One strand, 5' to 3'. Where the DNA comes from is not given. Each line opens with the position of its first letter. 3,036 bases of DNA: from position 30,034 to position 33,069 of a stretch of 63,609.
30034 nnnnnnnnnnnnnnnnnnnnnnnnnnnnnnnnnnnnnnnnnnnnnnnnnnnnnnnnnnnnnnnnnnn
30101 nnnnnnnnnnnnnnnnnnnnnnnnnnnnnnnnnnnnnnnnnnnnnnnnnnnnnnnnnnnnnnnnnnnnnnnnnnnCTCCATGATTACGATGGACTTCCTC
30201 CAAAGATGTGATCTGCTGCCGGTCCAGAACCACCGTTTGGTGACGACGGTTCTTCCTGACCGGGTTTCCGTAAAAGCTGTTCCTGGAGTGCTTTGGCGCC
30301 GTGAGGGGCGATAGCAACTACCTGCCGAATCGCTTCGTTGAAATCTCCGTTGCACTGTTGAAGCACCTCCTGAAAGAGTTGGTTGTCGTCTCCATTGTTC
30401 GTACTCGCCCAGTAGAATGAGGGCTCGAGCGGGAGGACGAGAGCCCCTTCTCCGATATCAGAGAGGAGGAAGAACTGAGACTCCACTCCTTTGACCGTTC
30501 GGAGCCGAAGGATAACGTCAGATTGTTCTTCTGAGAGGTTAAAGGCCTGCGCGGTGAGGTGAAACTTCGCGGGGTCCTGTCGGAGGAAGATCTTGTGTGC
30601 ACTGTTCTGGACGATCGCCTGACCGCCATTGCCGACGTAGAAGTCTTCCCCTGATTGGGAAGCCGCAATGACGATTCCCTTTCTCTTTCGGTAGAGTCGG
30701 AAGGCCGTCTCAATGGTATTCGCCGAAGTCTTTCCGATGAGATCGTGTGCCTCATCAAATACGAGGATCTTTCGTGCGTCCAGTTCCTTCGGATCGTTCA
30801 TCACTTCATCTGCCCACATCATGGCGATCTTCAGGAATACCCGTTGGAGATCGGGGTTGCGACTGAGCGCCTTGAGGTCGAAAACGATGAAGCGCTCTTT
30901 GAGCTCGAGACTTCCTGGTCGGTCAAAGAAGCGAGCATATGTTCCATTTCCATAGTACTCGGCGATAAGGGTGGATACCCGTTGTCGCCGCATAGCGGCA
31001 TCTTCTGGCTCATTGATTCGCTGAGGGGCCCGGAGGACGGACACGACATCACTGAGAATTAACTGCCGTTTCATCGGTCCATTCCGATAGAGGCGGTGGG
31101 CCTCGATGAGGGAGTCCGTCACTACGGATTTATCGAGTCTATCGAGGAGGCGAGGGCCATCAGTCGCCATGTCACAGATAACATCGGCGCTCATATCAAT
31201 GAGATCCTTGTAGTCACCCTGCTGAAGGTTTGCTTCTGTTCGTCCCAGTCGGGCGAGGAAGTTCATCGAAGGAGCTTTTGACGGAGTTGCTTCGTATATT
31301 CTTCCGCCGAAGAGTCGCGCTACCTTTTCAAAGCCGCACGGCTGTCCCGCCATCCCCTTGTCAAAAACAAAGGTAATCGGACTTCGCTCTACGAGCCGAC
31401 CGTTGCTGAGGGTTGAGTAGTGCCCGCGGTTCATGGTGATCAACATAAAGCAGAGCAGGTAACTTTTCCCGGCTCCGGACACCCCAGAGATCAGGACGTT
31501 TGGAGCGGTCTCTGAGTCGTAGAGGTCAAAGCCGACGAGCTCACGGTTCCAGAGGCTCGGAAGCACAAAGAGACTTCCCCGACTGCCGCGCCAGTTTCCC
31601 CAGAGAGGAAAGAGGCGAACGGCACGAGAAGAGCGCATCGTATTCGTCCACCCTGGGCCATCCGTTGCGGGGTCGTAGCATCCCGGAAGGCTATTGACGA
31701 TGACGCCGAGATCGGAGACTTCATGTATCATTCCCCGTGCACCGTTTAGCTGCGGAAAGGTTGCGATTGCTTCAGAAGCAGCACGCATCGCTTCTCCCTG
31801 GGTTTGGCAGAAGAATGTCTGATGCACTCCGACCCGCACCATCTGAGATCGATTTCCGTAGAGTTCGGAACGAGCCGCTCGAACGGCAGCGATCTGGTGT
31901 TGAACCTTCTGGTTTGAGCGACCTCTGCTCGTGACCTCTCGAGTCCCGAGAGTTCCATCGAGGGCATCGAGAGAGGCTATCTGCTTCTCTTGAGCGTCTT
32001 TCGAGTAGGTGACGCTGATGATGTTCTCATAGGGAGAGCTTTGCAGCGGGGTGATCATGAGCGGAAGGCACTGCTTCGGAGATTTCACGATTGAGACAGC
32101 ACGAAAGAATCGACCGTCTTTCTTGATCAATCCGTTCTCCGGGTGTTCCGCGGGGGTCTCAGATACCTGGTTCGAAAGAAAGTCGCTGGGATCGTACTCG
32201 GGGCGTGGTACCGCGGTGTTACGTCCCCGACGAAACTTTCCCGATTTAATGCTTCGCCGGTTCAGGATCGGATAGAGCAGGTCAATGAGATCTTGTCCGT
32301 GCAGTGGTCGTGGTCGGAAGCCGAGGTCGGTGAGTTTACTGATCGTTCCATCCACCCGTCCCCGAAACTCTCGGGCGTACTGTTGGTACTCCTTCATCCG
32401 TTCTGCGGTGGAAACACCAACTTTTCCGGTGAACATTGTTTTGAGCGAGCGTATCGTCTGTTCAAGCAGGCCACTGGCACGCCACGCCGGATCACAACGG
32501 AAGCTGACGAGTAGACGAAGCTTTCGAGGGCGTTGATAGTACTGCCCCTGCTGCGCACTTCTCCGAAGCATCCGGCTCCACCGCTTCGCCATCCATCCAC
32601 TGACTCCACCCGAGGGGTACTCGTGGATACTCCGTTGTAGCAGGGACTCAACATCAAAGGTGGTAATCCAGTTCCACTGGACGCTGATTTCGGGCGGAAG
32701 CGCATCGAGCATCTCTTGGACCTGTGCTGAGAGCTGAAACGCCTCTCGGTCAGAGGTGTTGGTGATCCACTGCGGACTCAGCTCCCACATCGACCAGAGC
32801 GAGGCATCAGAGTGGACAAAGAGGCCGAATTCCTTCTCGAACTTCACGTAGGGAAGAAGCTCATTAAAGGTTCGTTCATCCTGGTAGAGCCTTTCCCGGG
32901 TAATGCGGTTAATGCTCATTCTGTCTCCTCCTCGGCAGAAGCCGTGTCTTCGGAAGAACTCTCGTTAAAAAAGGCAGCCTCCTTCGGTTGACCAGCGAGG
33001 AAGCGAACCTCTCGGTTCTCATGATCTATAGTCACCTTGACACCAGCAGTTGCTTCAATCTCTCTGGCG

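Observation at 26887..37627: Stripped-down chromosomal TraL-E-K-B-V-C type IV secretion-like module with no DNA-transfer genes, followed by lipoprotein / bPH / SH3b / M23 envelope genes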

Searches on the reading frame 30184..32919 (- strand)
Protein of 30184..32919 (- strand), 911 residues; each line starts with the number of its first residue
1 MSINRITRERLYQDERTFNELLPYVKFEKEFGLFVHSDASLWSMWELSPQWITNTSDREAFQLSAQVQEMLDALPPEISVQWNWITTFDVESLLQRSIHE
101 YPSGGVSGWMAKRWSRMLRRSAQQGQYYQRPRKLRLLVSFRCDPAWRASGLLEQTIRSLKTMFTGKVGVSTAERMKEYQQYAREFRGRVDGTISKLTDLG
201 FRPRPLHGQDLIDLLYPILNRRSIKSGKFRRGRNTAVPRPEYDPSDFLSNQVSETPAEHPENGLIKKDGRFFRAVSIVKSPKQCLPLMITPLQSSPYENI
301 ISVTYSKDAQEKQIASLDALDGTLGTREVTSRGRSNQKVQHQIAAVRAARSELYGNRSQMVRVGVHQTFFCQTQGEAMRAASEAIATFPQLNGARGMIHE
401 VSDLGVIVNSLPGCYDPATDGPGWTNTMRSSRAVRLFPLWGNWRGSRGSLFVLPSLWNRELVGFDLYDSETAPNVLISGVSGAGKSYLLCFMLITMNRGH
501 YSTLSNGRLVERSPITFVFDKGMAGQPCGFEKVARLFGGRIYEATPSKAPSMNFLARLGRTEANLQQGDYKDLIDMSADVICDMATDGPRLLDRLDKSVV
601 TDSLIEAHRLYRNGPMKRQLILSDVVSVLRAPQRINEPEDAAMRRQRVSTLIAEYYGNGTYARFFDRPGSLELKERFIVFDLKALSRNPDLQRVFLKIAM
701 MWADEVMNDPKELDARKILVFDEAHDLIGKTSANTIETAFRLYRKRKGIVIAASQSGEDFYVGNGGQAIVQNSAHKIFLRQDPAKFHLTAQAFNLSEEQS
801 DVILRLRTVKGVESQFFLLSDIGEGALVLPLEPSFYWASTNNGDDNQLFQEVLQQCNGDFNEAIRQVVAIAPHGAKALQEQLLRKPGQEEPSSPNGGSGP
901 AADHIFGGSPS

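Call 5: search_protein_families(library=pfam, max_evalue=0.1, proteins=[window:30184-32919:-])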
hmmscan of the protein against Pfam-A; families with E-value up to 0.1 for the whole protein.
window:30184-32919:- (911 aa): 7 families
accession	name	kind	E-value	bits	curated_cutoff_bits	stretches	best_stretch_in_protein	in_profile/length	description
PF11130.14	TraC_F_IV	-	2.7e-16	60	28.1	1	18-388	1-349/375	TraC protein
PF19044.6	P-loop_TraG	-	4e-11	42.6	25.8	1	650-867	186-409/413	TraG P-loop domain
PF00270.35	DEAD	-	0.0028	17.9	26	0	702-747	105-152/167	DEAD/DEAH box helicase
PF13401.12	AAA_22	-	0.027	15.2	27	0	712-750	81-117/130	AAA domain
PF09848.15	SLFN-g3_helicase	-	0.04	13.6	24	0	475-496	4-25/354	Schlafen group 3, DNA/RNA helicase domain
PF13191.12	AAA_16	-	0.043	14.8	32.6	0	470-492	22-44/167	AAA ATPase domain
PF04851.21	ResIII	-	0.052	13.9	22.5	0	692-740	101-150/164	Type III restriction enzyme, res subunit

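Call 6: search_protein_families(library=ncbifam, max_evalue=0.1, proteins=[window:30184-32919:-])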
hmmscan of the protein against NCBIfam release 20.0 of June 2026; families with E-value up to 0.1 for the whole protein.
window:30184-32919:- (911 aa): 9 families
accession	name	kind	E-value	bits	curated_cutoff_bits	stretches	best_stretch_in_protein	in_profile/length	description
TIGR02746.1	TraC-F-type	equivalog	4.7e-59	200.1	567.05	1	22-868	2-797/800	type IV secretion system protein TraC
TIGR00929.1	VirB4_CagE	subfamily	8.2e-31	107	643.1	1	472-805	437-726/792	VirB4 family type IV secretion/conjugal transfer ATPase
NF010278.0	PRK13721.1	subfamily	1.9e-19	69.1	1177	2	622-819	593-801/874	type IV secretion system protein TraC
NF045975.1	VirB4_plasma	equivalog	1.9e-16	59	590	1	621-797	656-848/894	Mbov_0397 family ICE element conjugal transfer ATPase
NF045971.1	conju_CD1110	equivalog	2e-14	52.8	325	1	537-804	463-716/752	VirB4-like conjugal transfer ATPase, CD1110 family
TIGR03744.1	traC_PFL_4706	equivalog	4.6e-12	44.7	520.6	2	355-496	353-498/892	conjugative transfer ATPase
TIGR03783.1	Bac_Flav_CT_G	subfamily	7.6e-07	27.4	261.55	1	650-808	601-762/829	TraG family conjugative transposon ATPase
NF010473.0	PRK13898.1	equivalog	1.9e-05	22.9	1050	1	649-803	580-731/801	type IV secretion system ATPase VirB4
NF010447.0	PRK13873.1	equivalog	0.00029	18.9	1020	1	645-831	572-753/815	conjugal transfer protein TrbE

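Call 8: find_encoding_contigs(protein=window:30184-32919:-, flank=10000, max_places=6)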
Protein window:30184-32919:- (911 aa): no gene with exactly this product is on record in the collection.

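Call 9: find_homologous_proteins(query=window:30184-32919:-, max_evalue=0.00001)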
Query window:30184-32919:- (911 aa): 304 proteins with E <= 0.00001 among 8000 candidates; the best 120 are listed.
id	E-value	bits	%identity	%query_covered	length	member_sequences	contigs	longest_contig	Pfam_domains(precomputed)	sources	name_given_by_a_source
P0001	0.0e+0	2091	100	100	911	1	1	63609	PF19044.7,PF11130.15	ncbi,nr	ncbi:TraC family protein [bacterium]|nr:TraC family protein [bacterium]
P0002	0.0e+0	1724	80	99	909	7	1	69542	PF19044.7,PF11130.15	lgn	-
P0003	0.0e+0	1680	78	99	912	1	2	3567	PF19044.7,PF11130.15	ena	-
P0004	0.0e+0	1584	75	98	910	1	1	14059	PF19044.7,PF11130.15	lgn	-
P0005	0.0e+0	1557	75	96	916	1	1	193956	PF19044.7,PF11130.15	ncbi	-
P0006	0.0e+0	1552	73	97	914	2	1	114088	PF19044.7,PF11130.15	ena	-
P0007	0.0e+0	1544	73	98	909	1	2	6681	PF19044.7,PF11130.15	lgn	-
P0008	0.0e+0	1540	73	99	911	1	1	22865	PF19044.7,PF11130.15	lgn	-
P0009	0.0e+0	1540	72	98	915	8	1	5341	PF19044.7,PF11130.15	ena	-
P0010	0.0e+0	1531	72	98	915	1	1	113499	PF19044.7,PF11130.15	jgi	-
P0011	0.0e+0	1529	72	98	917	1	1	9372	PF19044.7,PF11130.15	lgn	-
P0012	0.0e+0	1524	72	96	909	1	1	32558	PF19044.7,PF11130.15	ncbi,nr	ncbi:MAG: TraC family protein [Deltaproteobacteria bacterium]|nr:TraC family protein [Deltaproteobac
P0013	0.0e+0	1523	72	97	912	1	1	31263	PF19044.7,PF11130.15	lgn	-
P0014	0.0e+0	1523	72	99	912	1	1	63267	PF19044.7,PF11130.15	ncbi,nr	ncbi:MAG: hypothetical protein D6719_02610 [Candidatus Dadabacteria bacterium]|nr:MAG: hypothetical 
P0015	0.0e+0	1522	72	98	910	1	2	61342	PF19044.7,PF11130.15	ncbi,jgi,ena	jgi:hypothetical protein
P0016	0.0e+0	1522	71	100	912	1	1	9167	PF19044.7,PF11130.15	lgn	-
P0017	0.0e+0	1521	71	99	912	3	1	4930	PF19044.7,PF11130.15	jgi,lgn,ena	-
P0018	0.0e+0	1515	71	98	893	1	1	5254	PF19044.7,PF11130.15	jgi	jgi:hypothetical protein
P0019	0.0e+0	1514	71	98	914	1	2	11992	PF19044.7,PF11130.15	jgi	jgi:TraG P-loop domain/TraC protein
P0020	0.0e+0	1513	70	99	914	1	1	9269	PF19044.7,PF11130.15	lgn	-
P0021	0.0e+0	1513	70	98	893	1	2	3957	PF19044.7,PF11130.15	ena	-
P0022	0.0e+0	1512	72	97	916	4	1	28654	PF19044.7,PF11130.15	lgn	-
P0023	0.0e+0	1512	72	97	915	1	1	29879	PF19044.7,PF11130.15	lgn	-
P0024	0.0e+0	1510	71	97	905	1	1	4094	PF19044.7,PF11130.15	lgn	-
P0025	0.0e+0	1509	71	97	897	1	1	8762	PF19044.7,PF11130.15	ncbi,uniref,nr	ncbi:MAG: TraC family protein [SAR324 cluster bacterium]|uniref:TraC family protein n=1 Tax=SAR324 c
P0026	0.0e+0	1508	72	97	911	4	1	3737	PF19044.7,PF11130.15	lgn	-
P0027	0.0e+0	1508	73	96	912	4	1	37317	PF19044.7,PF11130.15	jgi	jgi:hypothetical protein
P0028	0.0e+0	1508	71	96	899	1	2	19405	PF19044.7,PF11130.15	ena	-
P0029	0.0e+0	1507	72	97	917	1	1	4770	PF19044.7,PF11130.15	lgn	-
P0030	0.0e+0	1507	71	99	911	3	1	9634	PF19044.7,PF11130.15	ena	-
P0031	0.0e+0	1507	72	97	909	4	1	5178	PF19044.7,PF11130.15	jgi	-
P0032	0.0e+0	1506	71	98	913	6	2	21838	PF19044.7,PF11130.15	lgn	-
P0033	0.0e+0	1505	71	98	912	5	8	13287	PF19044.7,PF11130.15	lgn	-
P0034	0.0e+0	1504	71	99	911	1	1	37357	PF19044.7,PF11130.15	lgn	-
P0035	0.0e+0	1500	71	97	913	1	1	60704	PF19044.7,PF11130.15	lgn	-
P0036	0.0e+0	1498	71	98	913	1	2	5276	PF19044.7,PF11130.15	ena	-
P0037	0.0e+0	1498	72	97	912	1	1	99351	PF19044.7,PF11130.15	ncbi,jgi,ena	jgi:hypothetical protein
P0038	0.0e+0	1498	71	96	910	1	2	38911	PF19044.7,PF11130.15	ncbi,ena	-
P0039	0.0e+0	1497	69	98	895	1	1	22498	PF19044.7,PF11130.15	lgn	-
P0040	0.0e+0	1496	72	97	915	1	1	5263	PF19044.7,PF11130.15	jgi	-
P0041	0.0e+0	1495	71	96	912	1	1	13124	PF19044.7,PF11130.15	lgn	-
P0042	0.0e+0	1495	70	96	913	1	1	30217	PF19044.7,PF11130.15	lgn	-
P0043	0.0e+0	1495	71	96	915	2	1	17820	PF19044.7,PF11130.15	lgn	-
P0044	0.0e+0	1494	71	96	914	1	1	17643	PF19044.7,PF11130.15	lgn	-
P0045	0.0e+0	1493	71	98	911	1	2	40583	PF19044.7,PF11130.15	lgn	-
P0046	0.0e+0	1493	71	96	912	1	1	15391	PF19044.7,PF11130.15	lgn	-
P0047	0.0e+0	1492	71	97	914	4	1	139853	PF19044.7,PF11130.15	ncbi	-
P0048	0.0e+0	1491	69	99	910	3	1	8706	PF19044.7,PF11130.15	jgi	-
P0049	0.0e+0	1489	71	97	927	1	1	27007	PF19044.7,PF11130.15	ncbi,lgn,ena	-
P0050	0.0e+0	1488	71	97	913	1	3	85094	PF19044.7,PF11130.15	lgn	-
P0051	0.0e+0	1485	70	96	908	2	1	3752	PF19044.7,PF11130.15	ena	-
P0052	0.0e+0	1481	70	98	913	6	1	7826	PF19044.7,PF11130.15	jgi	-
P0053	0.0e+0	1481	69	100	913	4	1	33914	PF19044.7,PF11130.15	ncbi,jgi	jgi:hypothetical protein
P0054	0.0e+0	1481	69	100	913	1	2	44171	PF19044.7,PF11130.15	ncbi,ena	-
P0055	0.0e+0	1480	71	96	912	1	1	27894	PF19044.7,PF11130.15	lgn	-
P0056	0.0e+0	1480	69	97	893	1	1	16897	PF19044.7,PF11130.15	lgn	-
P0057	0.0e+0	1479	69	100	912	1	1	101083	PF19044.7,PF11130.15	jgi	-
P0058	0.0e+0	1478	69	99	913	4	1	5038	PF19044.7,PF11130.15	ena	-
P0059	0.0e+0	1478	69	99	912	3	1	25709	PF19044.7,PF11130.15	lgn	-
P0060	0.0e+0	1478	71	96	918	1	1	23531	PF19044.7,PF11130.15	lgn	-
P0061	0.0e+0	1477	70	97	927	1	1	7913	PF19044.7,PF11130.15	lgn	-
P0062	0.0e+0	1477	69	99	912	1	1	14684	PF19044.7,PF11130.15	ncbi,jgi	jgi:hypothetical protein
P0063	0.0e+0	1477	69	99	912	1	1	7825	PF19044.7,PF11130.15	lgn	-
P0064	0.0e+0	1476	70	97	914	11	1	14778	PF19044.7,PF11130.15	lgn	-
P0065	0.0e+0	1475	68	100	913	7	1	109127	PF19044.7,PF11130.15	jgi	jgi:hypothetical protein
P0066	0.0e+0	1475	70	97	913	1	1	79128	PF19044.7,PF11130.15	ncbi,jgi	jgi:hypothetical protein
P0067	0.0e+0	1474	69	98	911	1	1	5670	PF19044.7,PF11130.15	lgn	-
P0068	0.0e+0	1474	70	97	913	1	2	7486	PF19044.7,PF11130.15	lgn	-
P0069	0.0e+0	1474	69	99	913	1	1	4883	PF19044.7,PF11130.15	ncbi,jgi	jgi:hypothetical protein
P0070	0.0e+0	1472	70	96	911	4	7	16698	PF19044.7,PF11130.15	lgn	-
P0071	0.0e+0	1472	69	97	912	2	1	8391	PF19044.7,PF11130.15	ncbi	-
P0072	0.0e+0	1472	69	98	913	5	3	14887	PF19044.7,PF11130.15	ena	-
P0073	0.0e+0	1471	70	97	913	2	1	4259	PF19044.7,PF11130.15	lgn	-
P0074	0.0e+0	1471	69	98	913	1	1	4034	PF19044.7,PF11130.15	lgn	-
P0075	0.0e+0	1471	71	96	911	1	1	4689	PF19044.7,PF11130.15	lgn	-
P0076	0.0e+0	1471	70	97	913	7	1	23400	PF19044.7,PF11130.15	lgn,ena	-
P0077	0.0e+0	1471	70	96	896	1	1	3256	PF19044.7,PF11130.15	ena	-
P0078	0.0e+0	1470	69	99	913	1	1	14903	PF19044.7,PF11130.15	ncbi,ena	-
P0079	0.0e+0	1470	70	96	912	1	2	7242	PF19044.7,PF11130.15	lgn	-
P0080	0.0e+0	1469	70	98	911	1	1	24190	PF19044.7,PF11130.15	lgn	-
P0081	0.0e+0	1469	70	97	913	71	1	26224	PF19044.7,PF11130.15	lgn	-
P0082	0.0e+0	1469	70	97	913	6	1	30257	PF19044.7,PF11130.15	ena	-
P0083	0.0e+0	1468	70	97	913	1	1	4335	PF19044.7,PF11130.15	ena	-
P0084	0.0e+0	1468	68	99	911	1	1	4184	PF19044.7,PF11130.15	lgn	-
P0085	0.0e+0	1468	69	99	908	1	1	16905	PF19044.7,PF11130.15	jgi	jgi:hypothetical protein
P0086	0.0e+0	1468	70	97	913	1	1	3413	PF19044.7,PF11130.15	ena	-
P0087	0.0e+0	1467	69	98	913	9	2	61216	PF19044.7,PF11130.15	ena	-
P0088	0.0e+0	1467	69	97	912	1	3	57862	PF19044.7,PF11130.15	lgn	-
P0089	0.0e+0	1467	69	97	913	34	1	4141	PF19044.7,PF11130.15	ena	-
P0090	0.0e+0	1467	69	99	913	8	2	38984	PF19044.7,PF11130.15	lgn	-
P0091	0.0e+0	1467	69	97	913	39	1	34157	PF19044.7,PF11130.15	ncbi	-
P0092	0.0e+0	1466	69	98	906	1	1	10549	PF19044.7,PF11130.15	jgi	-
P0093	0.0e+0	1465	70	96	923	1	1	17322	PF19044.7,PF11130.15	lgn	-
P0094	0.0e+0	1465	68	100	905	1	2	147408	PF19044.7,PF11130.15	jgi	jgi:hypothetical protein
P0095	0.0e+0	1465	70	97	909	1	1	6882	PF19044.7,PF11130.15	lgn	-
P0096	0.0e+0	1464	70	95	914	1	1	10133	PF19044.7,PF11130.15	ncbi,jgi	jgi:hypothetical protein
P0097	0.0e+0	1464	70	97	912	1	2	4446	PF19044.7,PF11130.15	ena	-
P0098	0.0e+0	1462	68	99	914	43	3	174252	PF19044.7,PF11130.15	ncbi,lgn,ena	-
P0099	0.0e+0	1461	70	96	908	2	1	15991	PF19044.7,PF11130.15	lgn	-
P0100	0.0e+0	1460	70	96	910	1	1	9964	PF19044.7,PF11130.15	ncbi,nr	ncbi:MAG: TraC family protein [Deltaproteobacteria bacterium]|nr:TraC family protein [Deltaproteobac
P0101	0.0e+0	1460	70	96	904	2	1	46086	PF19044.7,PF11130.15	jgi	jgi:hypothetical protein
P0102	0.0e+0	1459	70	96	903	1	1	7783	PF19044.7,PF11130.15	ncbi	-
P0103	0.0e+0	1459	71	96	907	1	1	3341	PF19044.7,PF11130.15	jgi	jgi:conjugal transfer ATP-binding protein TraC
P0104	0.0e+0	1458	68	98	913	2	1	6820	PF19044.7,PF11130.15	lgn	-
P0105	0.0e+0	1458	68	100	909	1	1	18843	PF19044.7,PF11130.15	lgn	-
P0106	0.0e+0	1458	70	96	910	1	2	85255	PF19044.7,PF11130.15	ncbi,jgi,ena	jgi:hypothetical protein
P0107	0.0e+0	1458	69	98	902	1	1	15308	PF19044.7,PF11130.15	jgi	jgi:hypothetical protein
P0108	0.0e+0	1458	70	97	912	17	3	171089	PF19044.7,PF11130.15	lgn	-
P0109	0.0e+0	1458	69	99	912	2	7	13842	PF19044.7,PF11130.15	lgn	-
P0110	0.0e+0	1458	69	97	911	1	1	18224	PF19044.7,PF11130.15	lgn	-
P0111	0.0e+0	1458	69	97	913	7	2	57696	PF19044.7,PF11130.15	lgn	-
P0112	0.0e+0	1457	69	98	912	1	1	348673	PF19044.7,PF11130.15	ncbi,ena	-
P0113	0.0e+0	1457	70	96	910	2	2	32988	PF19044.7,PF11130.15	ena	-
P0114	0.0e+0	1456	69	97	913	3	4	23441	PF19044.7,PF11130.15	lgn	-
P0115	0.0e+0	1456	68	98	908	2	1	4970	PF19044.7,PF11130.15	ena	-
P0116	0.0e+0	1453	68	96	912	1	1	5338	PF19044.7,PF11130.15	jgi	jgi:hypothetical protein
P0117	0.0e+0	1453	69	98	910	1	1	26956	PF19044.7,PF11130.15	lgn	-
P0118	0.0e+0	1452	69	98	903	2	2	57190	PF19044.7,PF11130.15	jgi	jgi:hypothetical protein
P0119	0.0e+0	1452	69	97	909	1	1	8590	PF19044.7,PF11130.15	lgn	-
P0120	0.0e+0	1452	68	97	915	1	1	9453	PF19044.7,PF11130.15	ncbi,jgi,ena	-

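Call 10: find_related_loci(query=window:30184-32919:-, collection=genome_contigs, flank=10000)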
Query window:30184-32919:- (911 aa) in genome_contigs; peptide patterns used: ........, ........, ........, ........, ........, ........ (x = any residue, [..] = any of these).
25 stretches matched a pattern; 2 encode a relative of the query (tblastn E <= 1e-3); 2 distinct loci.
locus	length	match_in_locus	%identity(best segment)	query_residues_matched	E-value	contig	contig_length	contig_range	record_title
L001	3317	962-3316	82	1-785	0e+0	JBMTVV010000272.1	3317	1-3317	MAG: Bdellovibrionota bacterium isolate LKB_V8_S20_100percent_par_LKB_V8_S20_metabat.10 NODE_30687_length_3317_cov_4.064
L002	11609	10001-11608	82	1-536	0e+0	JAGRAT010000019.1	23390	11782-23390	MAG: Bdellovibrionales bacterium isolate HKST-UBA25 NODE_19_length_23390_cov_3.273796, whole genome shotgun sequence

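Call 12: find_related_loci(query=A1, collection=genome_contigs, flank=10000)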
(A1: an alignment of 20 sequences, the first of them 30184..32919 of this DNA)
Query A1 (911 aa) in genome_contigs; peptide patterns used: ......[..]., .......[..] (x = any residue, [..] = any of these).
344 stretches matched a pattern; 115 encode a relative of the query (tblastn E <= 1e-3); the best 80 are kept; 80 distinct loci.
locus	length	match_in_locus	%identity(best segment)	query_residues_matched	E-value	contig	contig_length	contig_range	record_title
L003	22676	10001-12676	76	1-890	0e+0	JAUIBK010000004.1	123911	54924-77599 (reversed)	MAG: bacterium isolate 6_bin.32 NODE_271_length_123911_cov_1.160804, whole genome shotgun sequence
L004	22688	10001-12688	72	1-898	0e+0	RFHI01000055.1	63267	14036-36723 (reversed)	MAG: Candidatus Dadabacteria bacterium isolate J046 k99_267693, whole genome shotgun sequence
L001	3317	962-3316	82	1-785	0e+0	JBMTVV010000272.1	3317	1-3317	MAG: Bdellovibrionota bacterium isolate LKB_V8_S20_100percent_par_LKB_V8_S20_metabat.10 NODE_30687_length_3317_cov_4.064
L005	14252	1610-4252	72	1-881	0e+0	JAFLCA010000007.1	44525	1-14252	MAG: Deltaproteobacteria bacterium isolate UWPOB_DELTA1 gnl_X_BEAILMKM_7, whole genome shotgun sequence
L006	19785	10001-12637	72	1-879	0e+0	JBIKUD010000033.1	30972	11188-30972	MAG: Bdellovibrionota bacterium isolate ME2015-08-07_3300034020_group6_bin153 Rohwer_bin1161_scaffold_764_c1, whole geno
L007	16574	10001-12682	70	1-892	0e+0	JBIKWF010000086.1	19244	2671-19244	MAG: Bdellovibrionota bacterium isolate ME2015-09-01_3300035663_group6_bin89 Rohwer_bin1204_scaffold_1655_c1, whole geno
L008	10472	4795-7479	69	1-897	0e+0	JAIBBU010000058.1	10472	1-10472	MAG: Oligoflexia bacterium isolate SSF28 NODE_134611_length_10472_cov_6.730594, whole genome shotgun sequence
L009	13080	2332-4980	71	1-883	0e+0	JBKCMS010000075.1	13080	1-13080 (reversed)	MAG: Pseudomonadota bacterium isolate samp_506_metabat2_168 samp_506_895588, whole genome shotgun sequence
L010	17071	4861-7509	71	1-883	0e+0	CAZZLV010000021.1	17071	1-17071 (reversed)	MAG TPA_asm: uncultured Bdellovibrionales bacterium isolate SRP124364_co1_308 genome assembly, contig: NODE_3395_length_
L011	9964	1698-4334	70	1-879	0e+0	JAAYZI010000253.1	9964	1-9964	MAG: Deltaproteobacteria bacterium isolate AS06rmzACSIP_307 516180_AS06, whole genome shotgun sequence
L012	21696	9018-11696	69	1-893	0e+0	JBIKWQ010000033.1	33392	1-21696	MAG: Bdellovibrionota bacterium isolate ME2015-09-13_3300035666_group6_bin39 Rohwer_bin1188_scaffold_850_c1, whole genom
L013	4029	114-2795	69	1-897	0e+0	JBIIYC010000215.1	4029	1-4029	MAG: Bdellovibrionota bacterium isolate ME2005-08-16_3300042507_group2_bin71 Rohwer_bin1169_scaffold_33942_c1, whole gen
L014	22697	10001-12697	70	1-898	0e+0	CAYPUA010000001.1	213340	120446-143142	MAG TPA_asm: uncultured Bdellovibrionales bacterium isolate SRP193358_co1_85 genome assembly, contig: NODE_22_length_213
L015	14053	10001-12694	70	1-899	0e+0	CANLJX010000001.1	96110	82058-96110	MAG: Deltaproteobacteria bacterium isolate ZE-3nov15-121 genome assembly, contig: ZE-3nov15-C29, whole genome shotgun se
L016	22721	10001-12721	69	1-908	0e+0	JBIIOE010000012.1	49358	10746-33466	MAG: Bdellovibrionota bacterium isolate ME2002-09-27pf_3300034103_group1_bin185 Rohwer_bin1191_scaffold_303_c1, whole ge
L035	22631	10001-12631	70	3-879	0e+0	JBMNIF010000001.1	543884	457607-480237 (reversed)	MAG: Bdellovibrionota bacterium isolate SBF912LR0HQ0111 contig_24933, whole genome shotgun sequence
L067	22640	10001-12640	62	1-878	0e+0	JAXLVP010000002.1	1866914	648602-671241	MAG: Bdellovibrionota bacterium isolate STL-BDEC1 C1.36.fa-2, whole genome shotgun sequence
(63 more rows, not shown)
